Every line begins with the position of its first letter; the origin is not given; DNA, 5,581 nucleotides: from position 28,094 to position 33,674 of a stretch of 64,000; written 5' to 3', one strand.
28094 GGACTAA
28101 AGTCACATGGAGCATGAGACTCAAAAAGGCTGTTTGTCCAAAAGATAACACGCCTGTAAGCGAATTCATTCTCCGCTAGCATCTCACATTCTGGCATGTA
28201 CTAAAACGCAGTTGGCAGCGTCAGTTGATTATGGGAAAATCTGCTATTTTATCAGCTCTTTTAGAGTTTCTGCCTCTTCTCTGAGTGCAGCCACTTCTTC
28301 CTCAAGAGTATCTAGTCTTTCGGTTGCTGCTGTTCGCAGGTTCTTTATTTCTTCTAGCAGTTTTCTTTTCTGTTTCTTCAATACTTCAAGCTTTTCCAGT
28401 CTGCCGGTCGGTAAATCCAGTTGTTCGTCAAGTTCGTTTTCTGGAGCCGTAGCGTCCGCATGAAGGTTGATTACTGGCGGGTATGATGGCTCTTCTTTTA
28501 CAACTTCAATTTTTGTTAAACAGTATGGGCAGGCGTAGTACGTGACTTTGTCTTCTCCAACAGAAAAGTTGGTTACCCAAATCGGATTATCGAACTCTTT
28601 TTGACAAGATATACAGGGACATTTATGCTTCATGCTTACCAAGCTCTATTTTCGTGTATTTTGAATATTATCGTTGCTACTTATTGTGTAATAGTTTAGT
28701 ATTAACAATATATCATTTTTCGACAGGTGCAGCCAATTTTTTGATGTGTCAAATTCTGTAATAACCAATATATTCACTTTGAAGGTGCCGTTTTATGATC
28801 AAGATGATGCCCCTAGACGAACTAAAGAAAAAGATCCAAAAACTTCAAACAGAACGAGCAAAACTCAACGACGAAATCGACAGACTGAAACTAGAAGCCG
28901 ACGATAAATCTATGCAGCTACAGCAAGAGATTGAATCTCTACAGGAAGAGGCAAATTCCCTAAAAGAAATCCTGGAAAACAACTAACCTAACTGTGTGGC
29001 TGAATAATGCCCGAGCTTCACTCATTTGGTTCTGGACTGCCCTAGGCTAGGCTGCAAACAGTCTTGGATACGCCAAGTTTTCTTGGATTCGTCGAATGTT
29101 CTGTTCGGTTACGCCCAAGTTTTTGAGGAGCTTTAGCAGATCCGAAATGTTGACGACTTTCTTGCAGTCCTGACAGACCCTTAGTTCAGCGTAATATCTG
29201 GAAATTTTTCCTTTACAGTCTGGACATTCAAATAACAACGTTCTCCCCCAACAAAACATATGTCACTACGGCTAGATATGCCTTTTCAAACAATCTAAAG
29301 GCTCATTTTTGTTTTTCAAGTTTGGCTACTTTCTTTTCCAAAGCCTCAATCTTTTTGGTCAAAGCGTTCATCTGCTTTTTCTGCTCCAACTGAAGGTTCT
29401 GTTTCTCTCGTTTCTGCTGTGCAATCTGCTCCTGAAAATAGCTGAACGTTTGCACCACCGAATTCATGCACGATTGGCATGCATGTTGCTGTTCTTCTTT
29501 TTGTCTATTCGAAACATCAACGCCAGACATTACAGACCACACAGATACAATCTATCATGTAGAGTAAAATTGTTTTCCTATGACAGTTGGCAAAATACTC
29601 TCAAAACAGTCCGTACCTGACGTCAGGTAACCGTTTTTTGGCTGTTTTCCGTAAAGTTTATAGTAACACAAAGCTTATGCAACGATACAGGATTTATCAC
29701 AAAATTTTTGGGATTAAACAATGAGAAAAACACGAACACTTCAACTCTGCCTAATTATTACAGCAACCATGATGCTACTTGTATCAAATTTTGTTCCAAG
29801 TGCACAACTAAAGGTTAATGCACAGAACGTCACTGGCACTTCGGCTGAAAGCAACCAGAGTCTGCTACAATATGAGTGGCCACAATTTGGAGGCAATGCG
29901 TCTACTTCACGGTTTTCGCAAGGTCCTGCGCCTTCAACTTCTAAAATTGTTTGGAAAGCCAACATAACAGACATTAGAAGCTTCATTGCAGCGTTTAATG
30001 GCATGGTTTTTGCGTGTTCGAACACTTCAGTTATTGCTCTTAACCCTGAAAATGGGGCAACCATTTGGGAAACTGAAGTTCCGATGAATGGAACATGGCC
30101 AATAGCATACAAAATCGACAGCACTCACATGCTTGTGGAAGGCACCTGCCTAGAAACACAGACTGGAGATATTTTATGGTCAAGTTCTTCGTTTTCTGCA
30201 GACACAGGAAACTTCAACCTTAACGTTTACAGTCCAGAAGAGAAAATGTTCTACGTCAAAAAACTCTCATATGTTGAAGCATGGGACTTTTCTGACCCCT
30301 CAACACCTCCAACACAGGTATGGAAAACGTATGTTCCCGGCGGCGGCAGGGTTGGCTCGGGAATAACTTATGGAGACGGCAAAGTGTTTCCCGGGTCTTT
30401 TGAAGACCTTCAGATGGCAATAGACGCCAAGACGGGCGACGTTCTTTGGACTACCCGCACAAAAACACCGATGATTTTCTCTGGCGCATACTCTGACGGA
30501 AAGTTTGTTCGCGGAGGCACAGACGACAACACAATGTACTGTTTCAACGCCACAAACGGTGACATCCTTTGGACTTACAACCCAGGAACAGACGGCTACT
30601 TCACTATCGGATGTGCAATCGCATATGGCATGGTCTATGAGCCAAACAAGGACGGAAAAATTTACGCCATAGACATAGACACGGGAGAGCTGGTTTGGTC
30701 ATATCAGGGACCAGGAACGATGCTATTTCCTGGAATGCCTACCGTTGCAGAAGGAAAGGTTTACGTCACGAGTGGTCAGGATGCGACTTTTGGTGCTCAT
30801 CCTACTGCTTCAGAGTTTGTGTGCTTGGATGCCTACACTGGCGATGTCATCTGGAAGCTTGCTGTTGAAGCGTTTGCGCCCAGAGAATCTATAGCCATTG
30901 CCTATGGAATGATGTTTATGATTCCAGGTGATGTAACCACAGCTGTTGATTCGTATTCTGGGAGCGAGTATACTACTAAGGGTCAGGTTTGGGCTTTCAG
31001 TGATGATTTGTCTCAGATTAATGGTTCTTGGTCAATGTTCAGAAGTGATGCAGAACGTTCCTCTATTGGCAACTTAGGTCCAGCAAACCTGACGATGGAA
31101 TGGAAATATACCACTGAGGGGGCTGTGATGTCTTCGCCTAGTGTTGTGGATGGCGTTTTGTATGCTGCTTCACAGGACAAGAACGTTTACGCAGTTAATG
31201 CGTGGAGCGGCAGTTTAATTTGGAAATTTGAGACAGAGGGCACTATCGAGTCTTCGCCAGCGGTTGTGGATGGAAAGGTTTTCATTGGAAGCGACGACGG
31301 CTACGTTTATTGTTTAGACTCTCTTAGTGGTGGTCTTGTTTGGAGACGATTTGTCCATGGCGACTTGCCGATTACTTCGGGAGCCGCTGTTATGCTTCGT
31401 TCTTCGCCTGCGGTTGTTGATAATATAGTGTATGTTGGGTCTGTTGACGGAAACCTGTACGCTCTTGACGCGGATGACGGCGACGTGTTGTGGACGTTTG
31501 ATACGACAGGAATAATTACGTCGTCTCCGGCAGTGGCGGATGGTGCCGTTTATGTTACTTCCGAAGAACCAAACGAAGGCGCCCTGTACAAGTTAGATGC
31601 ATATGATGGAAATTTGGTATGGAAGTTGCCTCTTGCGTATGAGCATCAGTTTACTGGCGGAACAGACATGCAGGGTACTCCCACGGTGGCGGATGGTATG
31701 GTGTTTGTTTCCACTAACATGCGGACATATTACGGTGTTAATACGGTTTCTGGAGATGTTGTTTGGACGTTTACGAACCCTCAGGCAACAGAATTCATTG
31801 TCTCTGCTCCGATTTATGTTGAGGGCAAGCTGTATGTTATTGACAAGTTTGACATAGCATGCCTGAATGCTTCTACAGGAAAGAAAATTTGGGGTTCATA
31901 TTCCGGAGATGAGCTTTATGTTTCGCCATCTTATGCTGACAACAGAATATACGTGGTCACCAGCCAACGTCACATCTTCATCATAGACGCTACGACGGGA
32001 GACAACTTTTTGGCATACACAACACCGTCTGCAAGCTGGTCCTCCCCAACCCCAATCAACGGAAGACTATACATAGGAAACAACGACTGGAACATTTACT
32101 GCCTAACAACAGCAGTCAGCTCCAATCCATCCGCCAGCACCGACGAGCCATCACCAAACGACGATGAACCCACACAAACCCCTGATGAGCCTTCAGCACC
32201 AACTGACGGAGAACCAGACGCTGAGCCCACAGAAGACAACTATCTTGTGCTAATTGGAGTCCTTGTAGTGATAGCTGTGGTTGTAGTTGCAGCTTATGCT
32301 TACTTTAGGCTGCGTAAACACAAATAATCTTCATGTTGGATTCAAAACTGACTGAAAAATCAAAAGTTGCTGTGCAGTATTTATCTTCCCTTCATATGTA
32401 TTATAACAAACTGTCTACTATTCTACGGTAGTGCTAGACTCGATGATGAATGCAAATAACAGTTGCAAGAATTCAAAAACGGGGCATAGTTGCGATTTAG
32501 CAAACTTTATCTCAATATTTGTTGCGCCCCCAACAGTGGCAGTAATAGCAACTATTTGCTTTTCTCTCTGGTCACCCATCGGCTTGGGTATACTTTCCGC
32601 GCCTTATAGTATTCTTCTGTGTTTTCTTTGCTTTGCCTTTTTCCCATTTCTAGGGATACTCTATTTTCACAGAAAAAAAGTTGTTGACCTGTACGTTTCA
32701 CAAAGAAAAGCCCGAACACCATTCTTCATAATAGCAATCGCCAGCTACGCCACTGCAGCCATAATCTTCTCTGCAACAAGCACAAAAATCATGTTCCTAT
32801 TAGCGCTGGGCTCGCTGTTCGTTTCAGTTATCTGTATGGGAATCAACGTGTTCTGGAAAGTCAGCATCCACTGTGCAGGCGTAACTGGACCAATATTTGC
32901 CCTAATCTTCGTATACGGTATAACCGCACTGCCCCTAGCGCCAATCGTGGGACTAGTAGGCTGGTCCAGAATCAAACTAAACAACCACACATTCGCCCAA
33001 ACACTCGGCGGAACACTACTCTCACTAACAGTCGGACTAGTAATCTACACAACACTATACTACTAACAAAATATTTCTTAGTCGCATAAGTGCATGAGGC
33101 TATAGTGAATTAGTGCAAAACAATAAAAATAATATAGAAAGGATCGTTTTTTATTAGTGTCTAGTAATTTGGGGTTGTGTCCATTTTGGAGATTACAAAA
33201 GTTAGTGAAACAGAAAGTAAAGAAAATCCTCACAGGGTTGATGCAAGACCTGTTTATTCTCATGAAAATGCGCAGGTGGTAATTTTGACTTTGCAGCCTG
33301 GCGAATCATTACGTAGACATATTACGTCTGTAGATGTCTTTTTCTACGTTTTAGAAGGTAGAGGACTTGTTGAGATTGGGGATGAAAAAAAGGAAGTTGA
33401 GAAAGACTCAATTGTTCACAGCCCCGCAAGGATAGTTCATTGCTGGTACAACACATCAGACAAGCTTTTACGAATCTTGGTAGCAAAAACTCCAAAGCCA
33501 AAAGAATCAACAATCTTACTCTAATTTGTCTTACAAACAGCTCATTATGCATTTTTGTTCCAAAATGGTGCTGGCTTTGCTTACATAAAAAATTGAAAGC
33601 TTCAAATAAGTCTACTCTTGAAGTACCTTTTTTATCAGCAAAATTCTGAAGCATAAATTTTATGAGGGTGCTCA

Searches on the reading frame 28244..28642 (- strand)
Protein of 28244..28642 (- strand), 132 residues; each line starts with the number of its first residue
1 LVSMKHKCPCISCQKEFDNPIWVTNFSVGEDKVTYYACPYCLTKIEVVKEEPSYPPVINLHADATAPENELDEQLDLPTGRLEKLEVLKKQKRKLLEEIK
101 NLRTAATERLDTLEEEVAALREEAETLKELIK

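Call 11: search_protein_families(library=pfam, proteins=[window:28244-28642:-], max_evalue=0.01)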
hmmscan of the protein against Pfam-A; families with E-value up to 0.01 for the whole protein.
window:28244-28642:- (132 aa): 0 families

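Call 52: find_encoding_contigs(protein=window:28244-28633:-, flank=10000, max_places=10)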
Protein window:28244-28633:- (129 aa): 6 contigs read that carry it; 6 places shown.
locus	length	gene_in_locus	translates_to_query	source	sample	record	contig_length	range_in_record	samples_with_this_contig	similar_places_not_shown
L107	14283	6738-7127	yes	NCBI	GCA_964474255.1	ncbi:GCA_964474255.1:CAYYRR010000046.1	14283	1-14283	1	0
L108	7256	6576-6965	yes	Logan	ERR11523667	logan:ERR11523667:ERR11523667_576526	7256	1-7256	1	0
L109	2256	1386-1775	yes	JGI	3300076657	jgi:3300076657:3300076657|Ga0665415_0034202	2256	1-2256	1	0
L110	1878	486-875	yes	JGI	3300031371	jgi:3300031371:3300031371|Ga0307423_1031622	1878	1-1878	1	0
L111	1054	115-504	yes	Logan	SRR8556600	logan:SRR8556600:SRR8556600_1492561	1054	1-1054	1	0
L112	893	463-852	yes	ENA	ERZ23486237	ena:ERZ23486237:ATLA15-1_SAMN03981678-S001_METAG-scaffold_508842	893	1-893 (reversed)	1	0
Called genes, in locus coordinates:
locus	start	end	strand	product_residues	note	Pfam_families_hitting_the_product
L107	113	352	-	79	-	PF01037:AsnC_trans_reg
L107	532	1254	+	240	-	PF01814:Hemerythrin, PF00301:Rubredoxin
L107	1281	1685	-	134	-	PF04343:DUF488, PF22751:DUF488-N3a, PF22752:DUF488-N3i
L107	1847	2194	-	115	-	PF07883:Cupin_2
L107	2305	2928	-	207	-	-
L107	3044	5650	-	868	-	PF13360:PQQ_2, PF13570:Beta-prop_ACSF4, PF13360:PQQ_2, PF13360:PQQ_2, PF13570:Beta-prop_ACSF4, PF13360:PQQ_2, PF13570:Beta-prop_ACSF4, PF13360:PQQ_2, +4 more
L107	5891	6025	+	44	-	-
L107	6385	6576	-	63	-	-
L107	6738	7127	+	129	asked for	-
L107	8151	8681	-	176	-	-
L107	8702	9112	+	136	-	-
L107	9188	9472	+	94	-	-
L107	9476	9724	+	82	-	-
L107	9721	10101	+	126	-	-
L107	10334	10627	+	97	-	-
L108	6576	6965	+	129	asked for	-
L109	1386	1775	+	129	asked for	-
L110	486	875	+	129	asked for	-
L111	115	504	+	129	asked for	-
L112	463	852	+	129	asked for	-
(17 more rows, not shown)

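Call 67: search_protein_families(library=ncbifam, proteins=[window:28244-28633:-], max_evalue=0.001)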
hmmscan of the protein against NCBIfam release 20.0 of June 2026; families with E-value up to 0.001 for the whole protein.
window:28244-28633:- (129 aa): 1 family
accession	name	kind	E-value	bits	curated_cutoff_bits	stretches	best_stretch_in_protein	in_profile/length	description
NF045487.1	ASRP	equivalog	7.5e-05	21.5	300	1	33-126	301-397/593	archaea-specific SMC-related protein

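Call 68: search_protein_families(library=phrogs, proteins=[window:28244-28633:-], max_evalue=0.01)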
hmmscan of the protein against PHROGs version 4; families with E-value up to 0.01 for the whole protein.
window:28244-28633:- (129 aa): 2 families
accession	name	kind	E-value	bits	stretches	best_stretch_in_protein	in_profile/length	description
phrog_1637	-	unknown function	0.00012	21.6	1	27-119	349-425/661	-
phrog_6188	-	unknown function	0.0088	17.5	1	60-125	57-122/125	-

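Call 86: find_related_loci(query=window:28244-28633:-, collection=viral_contigs, flank=5000)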
Query window:28244-28633:- (129 aa) in viral_contigs; peptide patterns used: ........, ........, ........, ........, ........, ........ (x = any residue, [..] = any of these).
88 stretches matched a pattern, but none encodes a relative of the query by tblastn (E <= 1e-3).

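Call 87: find_homologous_proteins(query=window:28244-28633:-, max_evalue=0.001)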
Query window:28244-28633:- (129 aa): 34 proteins with E <= 0.001 among 66 candidates.
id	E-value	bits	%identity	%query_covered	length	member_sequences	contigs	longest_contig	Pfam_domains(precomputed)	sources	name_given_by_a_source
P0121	2.6e-75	268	95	100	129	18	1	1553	-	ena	-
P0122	1.5e-68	246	88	100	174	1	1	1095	-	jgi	jgi:DNA-directed RNA polymerase subunit RPC12/RpoP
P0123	7.8e-65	234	82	100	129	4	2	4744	-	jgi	jgi:DNA-directed RNA polymerase subunit RPC12/RpoP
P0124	9.1e-21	92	46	99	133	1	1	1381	-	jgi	jgi:hypothetical protein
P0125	1.0e-20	92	46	98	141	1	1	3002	-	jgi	jgi:hypothetical protein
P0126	1.4e-20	91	42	98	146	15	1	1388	-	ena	-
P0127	2.2e-20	91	45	98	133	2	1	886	-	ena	-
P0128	9.7e-20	89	45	98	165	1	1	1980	-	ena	-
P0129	2.0e-19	88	44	97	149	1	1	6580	-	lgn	-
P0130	6.6e-19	86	43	95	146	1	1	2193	-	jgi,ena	-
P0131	6.9e-19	86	44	98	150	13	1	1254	-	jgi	-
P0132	3.9e-18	83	44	98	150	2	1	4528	-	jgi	jgi:predicted RNase H-like nuclease (RuvC/YqgF family)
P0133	5.0e-18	83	47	98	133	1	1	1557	-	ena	-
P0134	7.5e-18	83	46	98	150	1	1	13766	-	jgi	jgi:hypothetical protein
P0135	2.3e-17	81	45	96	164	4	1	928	-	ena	-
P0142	1.4e-16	78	42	98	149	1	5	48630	-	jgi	jgi:hypothetical protein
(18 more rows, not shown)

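Call 88: find_encoding_contigs(protein=P0123, flank=5000, max_places=4)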
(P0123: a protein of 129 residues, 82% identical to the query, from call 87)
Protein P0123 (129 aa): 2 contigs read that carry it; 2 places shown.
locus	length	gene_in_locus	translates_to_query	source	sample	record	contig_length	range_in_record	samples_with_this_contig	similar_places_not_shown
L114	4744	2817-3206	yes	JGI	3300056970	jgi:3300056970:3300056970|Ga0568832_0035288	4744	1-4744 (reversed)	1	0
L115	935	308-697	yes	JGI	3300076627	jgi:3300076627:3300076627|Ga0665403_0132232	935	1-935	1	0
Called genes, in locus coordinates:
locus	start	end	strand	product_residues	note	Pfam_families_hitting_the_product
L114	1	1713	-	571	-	?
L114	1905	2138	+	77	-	-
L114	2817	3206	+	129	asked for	-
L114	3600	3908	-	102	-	-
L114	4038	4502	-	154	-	PF13404:HTH_AsnC-type, PF13412:HTH_24, PF01037:AsnC_trans_reg (weak), PF22482:AsnC_trans_reg_3 (weak)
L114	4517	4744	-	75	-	?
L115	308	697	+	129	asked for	-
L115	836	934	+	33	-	?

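Call 89: find_encoding_contigs(protein=P0121, flank=5000, max_places=4)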
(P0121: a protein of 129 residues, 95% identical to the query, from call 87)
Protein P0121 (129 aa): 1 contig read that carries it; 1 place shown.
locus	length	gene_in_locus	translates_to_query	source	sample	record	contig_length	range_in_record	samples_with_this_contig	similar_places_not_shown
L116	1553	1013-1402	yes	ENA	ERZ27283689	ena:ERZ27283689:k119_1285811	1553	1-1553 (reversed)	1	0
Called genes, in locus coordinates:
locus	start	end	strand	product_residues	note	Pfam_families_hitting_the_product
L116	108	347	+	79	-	-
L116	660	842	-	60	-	-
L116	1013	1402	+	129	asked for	-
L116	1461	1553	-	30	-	?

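Call 90: find_encoding_contigs(protein=P0142, flank=6000, max_places=4)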
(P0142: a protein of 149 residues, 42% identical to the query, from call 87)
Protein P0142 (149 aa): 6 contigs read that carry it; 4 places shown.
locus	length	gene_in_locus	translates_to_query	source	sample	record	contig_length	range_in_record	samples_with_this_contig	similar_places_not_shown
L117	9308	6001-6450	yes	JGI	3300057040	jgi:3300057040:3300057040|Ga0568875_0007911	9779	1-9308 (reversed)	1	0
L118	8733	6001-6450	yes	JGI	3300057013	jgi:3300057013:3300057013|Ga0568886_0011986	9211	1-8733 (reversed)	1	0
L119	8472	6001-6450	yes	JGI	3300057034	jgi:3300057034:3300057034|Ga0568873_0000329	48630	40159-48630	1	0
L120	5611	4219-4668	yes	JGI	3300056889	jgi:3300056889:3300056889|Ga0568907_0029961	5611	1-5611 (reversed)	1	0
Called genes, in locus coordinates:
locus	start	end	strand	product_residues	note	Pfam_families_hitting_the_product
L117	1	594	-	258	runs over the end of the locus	PF00005:ABC_tran, PF13304:AAA_21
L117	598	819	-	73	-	PF12844:HTH_19, PF13560:HTH_31 (weak), PF01381:HTH_3, PF13443:HTH_26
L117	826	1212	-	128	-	PF09946:DUF2178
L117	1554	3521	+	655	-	PF04055:Radical_SAM, PF13186:SPASM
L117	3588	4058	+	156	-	PF02142:MGS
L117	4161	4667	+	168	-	-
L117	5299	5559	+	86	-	-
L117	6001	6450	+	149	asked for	-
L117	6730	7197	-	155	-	-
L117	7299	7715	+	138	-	-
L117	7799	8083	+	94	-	-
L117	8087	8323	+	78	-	-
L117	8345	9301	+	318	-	PF00005:ABC_tran, PF13304:AAA_21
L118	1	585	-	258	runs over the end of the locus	PF00005:ABC_tran, PF13304:AAA_21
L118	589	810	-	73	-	PF12844:HTH_19, PF13560:HTH_31 (weak), PF01381:HTH_3, PF13443:HTH_26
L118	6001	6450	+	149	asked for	-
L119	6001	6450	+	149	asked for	-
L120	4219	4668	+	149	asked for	-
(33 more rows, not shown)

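Call 112: find_encoding_contigs(protein=P0122, flank=3000, max_places=4)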
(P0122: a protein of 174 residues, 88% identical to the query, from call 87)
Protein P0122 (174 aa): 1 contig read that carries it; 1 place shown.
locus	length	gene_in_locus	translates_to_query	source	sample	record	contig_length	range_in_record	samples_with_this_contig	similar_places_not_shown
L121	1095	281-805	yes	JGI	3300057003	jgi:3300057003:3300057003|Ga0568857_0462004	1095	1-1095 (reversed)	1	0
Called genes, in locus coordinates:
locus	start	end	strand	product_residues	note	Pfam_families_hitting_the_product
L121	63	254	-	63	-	-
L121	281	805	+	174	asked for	-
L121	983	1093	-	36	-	?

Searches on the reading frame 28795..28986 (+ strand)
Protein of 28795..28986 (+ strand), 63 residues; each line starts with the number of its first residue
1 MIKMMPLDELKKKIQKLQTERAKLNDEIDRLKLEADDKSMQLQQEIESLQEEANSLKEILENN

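Call 68: search_protein_families(library=phrogs, proteins=[window:28795-28986:+], max_evalue=0.01)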
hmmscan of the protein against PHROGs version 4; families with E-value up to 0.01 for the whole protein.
window:28795-28986:+ (63 aa): 2 families
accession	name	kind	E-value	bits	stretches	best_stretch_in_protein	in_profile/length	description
phrog_11754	-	unknown function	0.0019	18.8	1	10-54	41-86/191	-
phrog_10610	-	unknown function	0.0065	17.7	0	41-58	40-57/68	-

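Call 69: search_protein_families(library=pfam, proteins=[window:28795-28986:+], max_evalue=0.01)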
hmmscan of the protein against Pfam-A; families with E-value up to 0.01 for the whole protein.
window:28795-28986:+ (63 aa): 10 families
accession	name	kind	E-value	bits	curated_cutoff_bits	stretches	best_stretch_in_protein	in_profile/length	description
PF25802.1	WWC1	-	0.00025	21.4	27.8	1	7-58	13-64/135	WWC1-like, helical hairpin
PF07926.17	TPR_MLP1_2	-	0.00086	19.8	36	1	7-59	59-111/129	TPR/MLP1/MLP2-like protein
PF15233.11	SYCE1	-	0.0013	19.2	27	1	8-61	8-57/152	Synaptonemal complex central element protein 1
PF00038.26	Filament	-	0.002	18.2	40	1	7-61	84-141/313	Intermediate filament protein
PF13747.11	DUF4164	-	0.0021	18.9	27.2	0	8-30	35-57/89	Domain of unknown function (DUF4164)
PF04977.20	DivIC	-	0.0021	18.3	28.9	1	8-32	27-51/80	Septum formation initiator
PF12325.13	TMF_TATA_bd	-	0.0027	18.2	29.1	1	8-59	29-79/115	TATA element modulatory factor 1 TATA binding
PF16326.10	ABC_tran_CTD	-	0.0064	17.1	32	1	7-55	10-59/69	ABC transporter C-terminal domain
PF06698.16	DUF1192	-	0.0088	16.6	25.5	0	8-30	23-45/58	Protein of unknown function (DUF1192)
PF08657.15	DASH_Spc34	-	0.0091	16.1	26.7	1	2-53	200-251/280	DASH complex subunit Spc34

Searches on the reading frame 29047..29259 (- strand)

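Call 68: search_protein_families(library=phrogs, proteins=[window:29047-29259:-], max_evalue=0.01)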
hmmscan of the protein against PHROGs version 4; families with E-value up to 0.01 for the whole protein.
window:29047-29259:- (70 aa): 1 family
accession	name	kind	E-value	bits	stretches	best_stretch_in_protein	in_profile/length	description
phrog_14027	-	unknown function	5.4e-05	24.1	1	10-42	21-52/55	-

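Call 69: search_protein_families(library=pfam, proteins=[window:29047-29259:-], max_evalue=0.01)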
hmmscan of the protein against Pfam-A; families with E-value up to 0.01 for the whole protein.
window:29047-29259:- (70 aa): 1 family
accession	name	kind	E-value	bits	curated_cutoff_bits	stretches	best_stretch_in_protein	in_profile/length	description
PF12760.12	Zn_ribbon_IS1595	-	0.0045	17.4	25.4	1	2-34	13-45/46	Transposase zinc-ribbon domain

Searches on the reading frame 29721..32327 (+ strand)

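Call 11: search_protein_families(library=pfam, proteins=[window:29721-32327:+], max_evalue=0.01)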
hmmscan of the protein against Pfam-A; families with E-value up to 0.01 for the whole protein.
window:29721-32327:+ (868 aa): 9 families
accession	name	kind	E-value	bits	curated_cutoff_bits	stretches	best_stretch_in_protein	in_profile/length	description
PF13360.13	PQQ_2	-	1.3e-84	284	27.6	5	576-796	2-223/233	Outer membrane protein assembly factor BamB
PF13570.13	Beta-prop_ACSF4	-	2e-72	244.8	133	3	496-796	38-328/329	Beta-alanine-activating enzyme, beta-propeller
PF01011.28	PQQ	-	3.6e-28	99.1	26.7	2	507-605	47-152/595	Glucose/ethanol/alcohol dehydrogenase, beta-propeller domain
PF25292.1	Beta-prop_CGLA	-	1.2e-10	41.8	26.8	0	520-566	47-91/316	Lambda-carrageenase beta-propeller domain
PF16819.11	DUF5074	-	4.3e-07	29.7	27.2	0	341-527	49-202/353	Domain of unknown function (DUF5074)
PF23727.1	Beta-prop_FAM234A_B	-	1.8e-05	23.9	26.4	0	626-699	58-131/467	FAM234A/B beta-propeller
PF25815.1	CTHRC1_C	-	0.00027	21.7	27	0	590-622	56-88/137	CTHRC1, C-terminal domain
PF14435.11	SUKH-4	-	0.0009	19.8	25.5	0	560-592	72-104/179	SUKH-4 immunity protein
PF23414.1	Beta-prop_EML_2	-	0.007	16.2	90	0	480-542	13-76/266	Echinoderm microtubule-associated protein second beta-propeller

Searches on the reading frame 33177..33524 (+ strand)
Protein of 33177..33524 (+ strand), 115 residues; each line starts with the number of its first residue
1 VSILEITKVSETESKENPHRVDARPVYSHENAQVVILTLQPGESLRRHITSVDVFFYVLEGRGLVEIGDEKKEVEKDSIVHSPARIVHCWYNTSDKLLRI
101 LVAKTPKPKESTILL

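Call 12: search_protein_families(library=pfam, proteins=[window:33177-33524:+], max_evalue=0.01)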
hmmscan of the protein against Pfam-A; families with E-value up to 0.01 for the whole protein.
window:33177-33524:+ (115 aa): 3 families
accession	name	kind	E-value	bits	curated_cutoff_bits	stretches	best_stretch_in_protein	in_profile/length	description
PF07883.17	Cupin_2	-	6.7e-15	55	27.2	1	36-102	2-68/70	Cupin domain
PF00190.28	Cupin_1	-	0.00013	22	22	1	24-113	25-123/151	Cupin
PF12973.13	Cupin_7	-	0.0016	18.6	27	1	15-82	14-86/105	ChrR Cupin-like domain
